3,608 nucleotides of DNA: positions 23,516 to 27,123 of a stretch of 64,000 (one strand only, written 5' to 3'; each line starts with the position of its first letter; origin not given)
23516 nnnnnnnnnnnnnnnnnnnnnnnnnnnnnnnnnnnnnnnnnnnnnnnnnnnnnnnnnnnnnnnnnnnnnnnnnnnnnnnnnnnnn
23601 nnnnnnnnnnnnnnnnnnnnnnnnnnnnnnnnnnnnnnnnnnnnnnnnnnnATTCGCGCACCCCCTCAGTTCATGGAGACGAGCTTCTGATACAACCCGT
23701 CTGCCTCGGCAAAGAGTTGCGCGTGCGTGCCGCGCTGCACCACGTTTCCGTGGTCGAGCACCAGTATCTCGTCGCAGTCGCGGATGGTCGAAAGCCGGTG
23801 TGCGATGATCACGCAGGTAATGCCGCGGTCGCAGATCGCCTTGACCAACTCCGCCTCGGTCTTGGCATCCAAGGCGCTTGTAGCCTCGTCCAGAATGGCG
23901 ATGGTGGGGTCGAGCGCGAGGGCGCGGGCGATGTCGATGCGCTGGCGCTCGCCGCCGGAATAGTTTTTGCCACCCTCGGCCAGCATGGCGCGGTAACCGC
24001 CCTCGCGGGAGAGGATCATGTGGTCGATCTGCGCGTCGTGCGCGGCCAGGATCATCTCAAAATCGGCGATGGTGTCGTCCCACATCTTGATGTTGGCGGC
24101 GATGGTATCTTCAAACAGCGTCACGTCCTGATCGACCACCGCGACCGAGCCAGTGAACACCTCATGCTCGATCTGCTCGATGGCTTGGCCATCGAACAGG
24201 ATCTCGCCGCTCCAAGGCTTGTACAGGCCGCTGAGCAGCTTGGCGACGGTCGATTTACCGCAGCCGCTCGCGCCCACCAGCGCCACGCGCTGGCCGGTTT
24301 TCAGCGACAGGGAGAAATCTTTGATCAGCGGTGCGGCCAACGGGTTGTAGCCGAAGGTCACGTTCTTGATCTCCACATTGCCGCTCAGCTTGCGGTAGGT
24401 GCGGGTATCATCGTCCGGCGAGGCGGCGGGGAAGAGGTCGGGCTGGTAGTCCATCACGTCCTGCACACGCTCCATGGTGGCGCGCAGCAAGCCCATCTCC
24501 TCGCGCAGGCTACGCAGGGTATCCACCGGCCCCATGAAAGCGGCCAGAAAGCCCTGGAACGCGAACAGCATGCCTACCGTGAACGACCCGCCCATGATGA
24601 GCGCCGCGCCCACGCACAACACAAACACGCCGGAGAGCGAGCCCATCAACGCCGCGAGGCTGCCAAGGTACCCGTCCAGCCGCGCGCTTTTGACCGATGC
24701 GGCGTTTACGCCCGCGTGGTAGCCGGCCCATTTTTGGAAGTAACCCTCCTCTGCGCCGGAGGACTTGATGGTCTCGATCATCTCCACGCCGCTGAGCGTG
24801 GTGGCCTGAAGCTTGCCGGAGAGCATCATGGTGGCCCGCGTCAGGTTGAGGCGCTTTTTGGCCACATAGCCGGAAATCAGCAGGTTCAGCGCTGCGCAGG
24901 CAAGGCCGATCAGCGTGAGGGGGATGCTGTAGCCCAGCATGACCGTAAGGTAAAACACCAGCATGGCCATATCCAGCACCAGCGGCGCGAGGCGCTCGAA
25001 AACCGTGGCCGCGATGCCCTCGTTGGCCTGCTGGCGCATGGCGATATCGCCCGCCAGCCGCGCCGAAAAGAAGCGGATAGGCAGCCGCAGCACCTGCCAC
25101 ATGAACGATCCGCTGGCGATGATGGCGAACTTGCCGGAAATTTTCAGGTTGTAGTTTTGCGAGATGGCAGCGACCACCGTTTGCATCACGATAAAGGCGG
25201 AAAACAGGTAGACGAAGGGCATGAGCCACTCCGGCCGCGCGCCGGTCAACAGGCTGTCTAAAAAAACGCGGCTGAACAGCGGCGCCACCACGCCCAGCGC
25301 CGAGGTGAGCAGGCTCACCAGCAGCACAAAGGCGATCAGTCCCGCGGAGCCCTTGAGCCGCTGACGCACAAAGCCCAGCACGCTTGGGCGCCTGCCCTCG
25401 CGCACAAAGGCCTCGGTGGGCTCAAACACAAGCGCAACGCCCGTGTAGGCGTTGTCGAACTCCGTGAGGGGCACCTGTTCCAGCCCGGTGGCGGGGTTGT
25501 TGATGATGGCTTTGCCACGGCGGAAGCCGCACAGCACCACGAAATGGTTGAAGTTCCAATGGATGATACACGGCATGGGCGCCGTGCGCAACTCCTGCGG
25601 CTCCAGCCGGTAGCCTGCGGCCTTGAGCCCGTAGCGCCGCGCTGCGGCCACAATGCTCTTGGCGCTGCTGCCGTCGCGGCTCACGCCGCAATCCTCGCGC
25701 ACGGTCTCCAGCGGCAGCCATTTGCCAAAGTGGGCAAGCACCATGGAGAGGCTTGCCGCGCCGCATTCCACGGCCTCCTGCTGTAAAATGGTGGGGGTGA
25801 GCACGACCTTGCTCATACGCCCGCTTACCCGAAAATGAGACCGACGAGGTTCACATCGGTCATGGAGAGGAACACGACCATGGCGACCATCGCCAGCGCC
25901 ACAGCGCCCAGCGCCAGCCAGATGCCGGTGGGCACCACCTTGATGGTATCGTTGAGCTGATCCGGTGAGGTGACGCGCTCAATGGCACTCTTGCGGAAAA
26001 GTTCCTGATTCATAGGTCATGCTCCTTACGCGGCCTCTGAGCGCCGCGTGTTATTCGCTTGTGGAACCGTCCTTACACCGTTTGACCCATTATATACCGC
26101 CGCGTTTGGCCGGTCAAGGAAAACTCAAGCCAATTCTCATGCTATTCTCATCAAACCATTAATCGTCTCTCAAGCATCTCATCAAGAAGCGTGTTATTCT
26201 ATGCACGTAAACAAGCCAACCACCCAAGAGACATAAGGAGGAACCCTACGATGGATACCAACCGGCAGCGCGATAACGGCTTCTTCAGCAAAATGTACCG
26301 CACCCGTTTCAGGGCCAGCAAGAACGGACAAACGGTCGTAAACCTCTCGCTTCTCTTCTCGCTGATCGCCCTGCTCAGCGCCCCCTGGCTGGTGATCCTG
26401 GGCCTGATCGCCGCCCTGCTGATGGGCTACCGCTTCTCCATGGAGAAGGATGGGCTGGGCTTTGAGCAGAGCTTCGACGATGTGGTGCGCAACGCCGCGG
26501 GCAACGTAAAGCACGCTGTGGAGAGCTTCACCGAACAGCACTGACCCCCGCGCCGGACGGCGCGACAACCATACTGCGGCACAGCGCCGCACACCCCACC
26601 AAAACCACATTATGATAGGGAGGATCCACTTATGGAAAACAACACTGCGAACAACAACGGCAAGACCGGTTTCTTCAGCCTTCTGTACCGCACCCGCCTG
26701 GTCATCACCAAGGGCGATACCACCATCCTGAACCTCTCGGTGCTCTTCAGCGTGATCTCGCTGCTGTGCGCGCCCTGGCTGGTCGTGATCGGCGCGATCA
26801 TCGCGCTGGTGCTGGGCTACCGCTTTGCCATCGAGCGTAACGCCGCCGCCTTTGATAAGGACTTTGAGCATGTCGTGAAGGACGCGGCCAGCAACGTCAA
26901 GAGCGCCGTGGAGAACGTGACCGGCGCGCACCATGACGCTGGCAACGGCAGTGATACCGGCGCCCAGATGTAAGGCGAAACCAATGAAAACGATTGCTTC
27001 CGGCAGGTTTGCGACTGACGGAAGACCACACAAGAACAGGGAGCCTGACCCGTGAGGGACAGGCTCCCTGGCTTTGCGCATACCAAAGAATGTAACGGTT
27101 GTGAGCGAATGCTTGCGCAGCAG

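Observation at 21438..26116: Tandem bacteriocin-type ABC exporters (catalytic C39 PCAT + degenerate-C39 ABC) with no precursor peptide nearby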

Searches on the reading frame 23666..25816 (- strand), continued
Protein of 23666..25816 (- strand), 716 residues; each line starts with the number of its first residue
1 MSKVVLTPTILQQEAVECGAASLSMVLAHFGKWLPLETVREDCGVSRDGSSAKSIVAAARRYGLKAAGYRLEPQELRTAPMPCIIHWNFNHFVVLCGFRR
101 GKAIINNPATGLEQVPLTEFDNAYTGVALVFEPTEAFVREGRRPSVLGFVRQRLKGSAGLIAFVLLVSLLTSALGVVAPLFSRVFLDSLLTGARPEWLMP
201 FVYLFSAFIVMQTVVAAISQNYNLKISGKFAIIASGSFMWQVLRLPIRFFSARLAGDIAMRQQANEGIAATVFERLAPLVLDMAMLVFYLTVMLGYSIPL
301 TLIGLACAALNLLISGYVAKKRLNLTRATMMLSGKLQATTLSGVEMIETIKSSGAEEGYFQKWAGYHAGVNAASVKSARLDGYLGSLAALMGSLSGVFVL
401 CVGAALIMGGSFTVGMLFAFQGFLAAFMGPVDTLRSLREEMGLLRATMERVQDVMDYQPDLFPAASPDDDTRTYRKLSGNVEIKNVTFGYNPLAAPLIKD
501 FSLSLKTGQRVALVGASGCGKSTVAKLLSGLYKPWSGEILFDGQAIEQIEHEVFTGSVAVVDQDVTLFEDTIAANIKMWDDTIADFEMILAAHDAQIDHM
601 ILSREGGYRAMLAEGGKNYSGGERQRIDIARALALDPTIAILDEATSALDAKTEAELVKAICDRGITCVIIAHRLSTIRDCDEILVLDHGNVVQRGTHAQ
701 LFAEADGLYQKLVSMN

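Call 66: find_encoding_contigs(protein=P0018, flank=10000, max_places=1)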
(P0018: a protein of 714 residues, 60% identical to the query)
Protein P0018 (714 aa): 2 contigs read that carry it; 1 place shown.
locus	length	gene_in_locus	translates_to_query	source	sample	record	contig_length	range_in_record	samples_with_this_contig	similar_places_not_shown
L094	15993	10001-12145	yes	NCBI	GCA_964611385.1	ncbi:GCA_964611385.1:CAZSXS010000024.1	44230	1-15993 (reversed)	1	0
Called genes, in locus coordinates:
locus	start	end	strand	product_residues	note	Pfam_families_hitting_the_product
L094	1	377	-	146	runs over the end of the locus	PF00376:MerR, PF13411:MerR_1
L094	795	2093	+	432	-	PF06580:His_kinase, PF02518:HATPase_c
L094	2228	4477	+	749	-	PF12729:4HB_MCP_1 (weak), PF00672:HAMP (weak), PF18575:HAMP_N3, PF18947:HAMP_2, PF00015:MCPsignal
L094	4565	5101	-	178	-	PF02915:Rubrerythrin, PF21349:RUBY_RBDX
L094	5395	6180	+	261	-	-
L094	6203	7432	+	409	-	PF10923:BrxC_BrxD, PF13191:AAA_16 (faint)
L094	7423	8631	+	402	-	PF10923:BrxC_BrxD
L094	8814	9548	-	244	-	PF00072:Response_reg, PF04397:LytTR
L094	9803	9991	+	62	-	-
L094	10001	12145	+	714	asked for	PF03412:Peptidase_C39, PF13529:Peptidase_C39_2 (weak), PF02463:SMC_N (faint), PF00664:ABC_membrane, PF00005:ABC_tran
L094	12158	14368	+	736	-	PF02463:SMC_N (faint), PF00664:ABC_membrane, PF00005:ABC_tran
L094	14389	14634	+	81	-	-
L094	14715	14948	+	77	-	-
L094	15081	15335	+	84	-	-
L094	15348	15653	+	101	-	-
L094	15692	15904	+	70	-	-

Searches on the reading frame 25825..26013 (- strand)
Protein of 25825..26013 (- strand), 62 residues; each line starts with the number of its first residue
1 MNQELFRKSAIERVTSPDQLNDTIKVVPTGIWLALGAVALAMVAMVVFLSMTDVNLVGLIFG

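Call 15: search_protein_families(library=ncbifam, proteins=[window:25825-26013:-], max_evalue=1)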
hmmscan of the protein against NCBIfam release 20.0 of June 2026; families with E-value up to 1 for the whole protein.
window:25825-26013:- (62 aa): 2 families
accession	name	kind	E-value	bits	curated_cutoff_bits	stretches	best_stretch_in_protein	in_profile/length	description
TIGR03794.1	NHLM_micro_HlyD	equivalog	0.00091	18.2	156.2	1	13-47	1-35/421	NHLP bacteriocin system secretion protein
NF053845.1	CoaP_CTERM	equivalog_domain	0.25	11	35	1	29-47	9-27/35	choice-of-anchor protein CoaP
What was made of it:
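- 25825..26013 (-): 62-aa minimal HlyD-like adaptor: N-terminal cytoplasmic motif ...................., one membrane helix and an 11-residue tail ending LIFG. It matches TIGR03794 positions 1-35 of 421 (E 9e-4, call 15).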

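Call 16: search_protein_families(library=pfam, proteins=[window:25825-26013:-], max_evalue=1)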
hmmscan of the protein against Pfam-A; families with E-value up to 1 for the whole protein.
window:25825-26013:- (62 aa): 0 families

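Call 39: find_homologous_proteins(query=window:25828-26013:-, max_evalue=0.001)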
Query seq(62 aa) (62 aa): 26 proteins with E <= 0.001 among 26 candidates.
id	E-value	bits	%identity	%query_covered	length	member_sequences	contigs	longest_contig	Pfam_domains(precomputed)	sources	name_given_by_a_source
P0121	3.0e-31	123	100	100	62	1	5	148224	-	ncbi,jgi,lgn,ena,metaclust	jgi:hypothetical protein|metaclust:\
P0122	1.1e-30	121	98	100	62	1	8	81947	-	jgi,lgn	jgi:hypothetical protein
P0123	1.2e-30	121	98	100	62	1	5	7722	-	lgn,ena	-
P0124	2.0e-30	120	98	100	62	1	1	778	-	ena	-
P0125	1.3e-28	114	90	100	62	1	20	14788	-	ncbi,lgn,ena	-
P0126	1.8e-28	114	89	100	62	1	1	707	-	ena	-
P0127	1.1e-27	111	89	100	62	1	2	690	-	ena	-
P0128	1.5e-27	111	85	100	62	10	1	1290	-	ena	-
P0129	2.1e-25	104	84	100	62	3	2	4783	-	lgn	-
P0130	5.5e-25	103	82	100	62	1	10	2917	-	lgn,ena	-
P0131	1.1e-24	102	82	97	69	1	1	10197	-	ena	-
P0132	9.2e-24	99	79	100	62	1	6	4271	-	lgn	-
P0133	3.9e-23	97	79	100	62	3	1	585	-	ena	-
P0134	6.6e-22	93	73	100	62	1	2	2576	-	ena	-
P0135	1.0e-21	93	73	100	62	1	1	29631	-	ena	-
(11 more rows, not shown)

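Call 41: find_encoding_contigs(protein=P0121, flank=10000, max_places=4)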
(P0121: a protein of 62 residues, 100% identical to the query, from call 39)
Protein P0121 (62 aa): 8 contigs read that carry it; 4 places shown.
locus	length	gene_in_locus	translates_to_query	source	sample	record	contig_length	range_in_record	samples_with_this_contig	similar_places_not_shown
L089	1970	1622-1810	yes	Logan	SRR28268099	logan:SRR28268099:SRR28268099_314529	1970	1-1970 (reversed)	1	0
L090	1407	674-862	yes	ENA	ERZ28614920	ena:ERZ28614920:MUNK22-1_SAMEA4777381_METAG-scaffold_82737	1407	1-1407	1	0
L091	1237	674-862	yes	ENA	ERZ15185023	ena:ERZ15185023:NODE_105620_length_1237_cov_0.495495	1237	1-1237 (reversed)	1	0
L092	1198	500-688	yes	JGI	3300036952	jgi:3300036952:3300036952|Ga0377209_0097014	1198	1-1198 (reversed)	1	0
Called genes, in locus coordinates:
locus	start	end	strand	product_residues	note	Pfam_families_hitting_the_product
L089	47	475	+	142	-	PF13527:Acetyltransf_9 (faint), PF13480:Acetyltransf_6, PF00583:Acetyltransf_1, PF13673:Acetyltransf_10, PF13508:Acetyltransf_7, PF08445:FR47 (weak)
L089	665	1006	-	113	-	PF14242:DUF4342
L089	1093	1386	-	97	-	PF14242:DUF4342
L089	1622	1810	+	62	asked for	-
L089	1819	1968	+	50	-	?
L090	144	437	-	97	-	PF14242:DUF4342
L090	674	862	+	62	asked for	-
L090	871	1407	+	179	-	?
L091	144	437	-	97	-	PF14242:DUF4342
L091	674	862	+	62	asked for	-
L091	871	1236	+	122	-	?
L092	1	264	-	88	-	?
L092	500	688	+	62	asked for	-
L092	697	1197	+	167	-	?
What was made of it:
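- Tried and rejected: A look-up of the identical 62-aa protein returned only contigs under 2 kb (call 41), so the wider source genome could not be reached.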

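Call 80: search_protein_families(library=padloc, proteins=[window:25825-26013:-], max_evalue=0.01)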
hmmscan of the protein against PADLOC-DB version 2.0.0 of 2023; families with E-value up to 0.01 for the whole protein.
window:25825-26013:- (62 aa): 0 families
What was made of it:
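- Tried and rejected: PADLOC gave no hit for the small proteins (call 80).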

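Call 88: search_protein_representatives(alignment_id=A4)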
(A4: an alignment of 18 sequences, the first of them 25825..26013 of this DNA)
Query: 18 sequences, 62 profile positions. Proteins with E-value up to 0.001 (for the whole library): 1430; up to 1e-10: 65; up to 1e-30: 2. The best 150 are listed.
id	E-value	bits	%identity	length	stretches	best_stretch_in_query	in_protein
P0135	8.5e-35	134.5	-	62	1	1-62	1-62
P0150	1.1e-31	124.6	-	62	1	1-62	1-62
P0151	1.1e-14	70.1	-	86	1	1-46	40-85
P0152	3.3e-14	68.6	-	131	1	1-47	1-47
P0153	1.5e-13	66.5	-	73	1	1-48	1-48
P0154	1.7e-13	66.2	-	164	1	1-52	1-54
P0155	1.9e-13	66.1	-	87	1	1-55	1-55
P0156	2.5e-13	65.8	-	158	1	1-55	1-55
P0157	3.1e-13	65.4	-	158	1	1-48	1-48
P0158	5.7e-13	64.6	-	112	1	1-48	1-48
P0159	5.9e-13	64.5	-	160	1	1-48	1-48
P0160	7.2e-13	64.3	-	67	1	1-62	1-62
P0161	7.2e-13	64.3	-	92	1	1-55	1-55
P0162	7.6e-13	64.2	-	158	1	1-48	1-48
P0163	1.4e-12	63.4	-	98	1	1-48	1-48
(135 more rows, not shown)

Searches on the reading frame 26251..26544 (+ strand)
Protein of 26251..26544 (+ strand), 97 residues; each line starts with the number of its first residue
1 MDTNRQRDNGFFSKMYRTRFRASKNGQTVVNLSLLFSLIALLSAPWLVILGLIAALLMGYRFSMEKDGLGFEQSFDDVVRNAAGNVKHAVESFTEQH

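Call 15: search_protein_families(library=ncbifam, proteins=[window:26251-26544:+], max_evalue=1)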
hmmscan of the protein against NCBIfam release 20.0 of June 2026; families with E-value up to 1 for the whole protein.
window:26251-26544:+ (97 aa): 1 family
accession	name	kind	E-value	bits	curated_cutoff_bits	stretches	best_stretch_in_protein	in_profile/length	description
NF004571.0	PRK05910.1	equivalog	0.1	11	670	1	29-79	272-321/584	type III secretion system protein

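Call 16: search_protein_families(library=pfam, proteins=[window:26251-26544:+], max_evalue=1)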
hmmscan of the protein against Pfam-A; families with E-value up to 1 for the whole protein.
window:26251-26544:+ (97 aa): 2 families
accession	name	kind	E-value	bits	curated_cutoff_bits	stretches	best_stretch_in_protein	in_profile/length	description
PF14242.11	DUF4342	-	2.7e-08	34.2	25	1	17-66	28-81/81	Domain of unknown function (DUF4342)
PF07254.17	Cpta_toxin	-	0.048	14.2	27.3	1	15-58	2-52/133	Membrane-bound toxin component of toxin-antitoxin system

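Call 80: search_protein_families(library=padloc, proteins=[window:26251-26544:+], max_evalue=0.01)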
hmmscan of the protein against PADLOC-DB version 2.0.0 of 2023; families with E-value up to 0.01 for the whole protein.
window:26251-26544:+ (97 aa): 0 families

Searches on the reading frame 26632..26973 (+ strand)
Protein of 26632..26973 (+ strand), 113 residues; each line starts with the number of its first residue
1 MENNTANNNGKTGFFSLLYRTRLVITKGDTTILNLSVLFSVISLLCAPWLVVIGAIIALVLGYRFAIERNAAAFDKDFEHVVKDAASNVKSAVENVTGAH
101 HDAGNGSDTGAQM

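Call 15: search_protein_families(library=ncbifam, proteins=[window:26632-26973:+], max_evalue=1)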
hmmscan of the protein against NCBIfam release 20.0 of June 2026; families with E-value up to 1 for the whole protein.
window:26632-26973:+ (113 aa): 1 family
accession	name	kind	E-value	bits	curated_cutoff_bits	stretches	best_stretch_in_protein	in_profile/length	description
NF050101.1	SepX_GlpR_4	equivalog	0.019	15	110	1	33-77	114-158/176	divisome protein SepX/GlpR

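Call 16: search_protein_families(library=pfam, proteins=[window:26632-26973:+], max_evalue=1)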
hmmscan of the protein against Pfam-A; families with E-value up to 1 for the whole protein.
window:26632-26973:+ (113 aa): 1 family
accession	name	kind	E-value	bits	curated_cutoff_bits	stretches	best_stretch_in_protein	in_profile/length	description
PF14242.11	DUF4342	-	1.1e-09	38.6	25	1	20-69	28-81/81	Domain of unknown function (DUF4342)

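Call 80: search_protein_families(library=padloc, proteins=[window:26632-26973:+], max_evalue=0.01)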
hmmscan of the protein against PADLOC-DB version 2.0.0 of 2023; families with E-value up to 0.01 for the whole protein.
window:26632-26973:+ (113 aa): 0 families
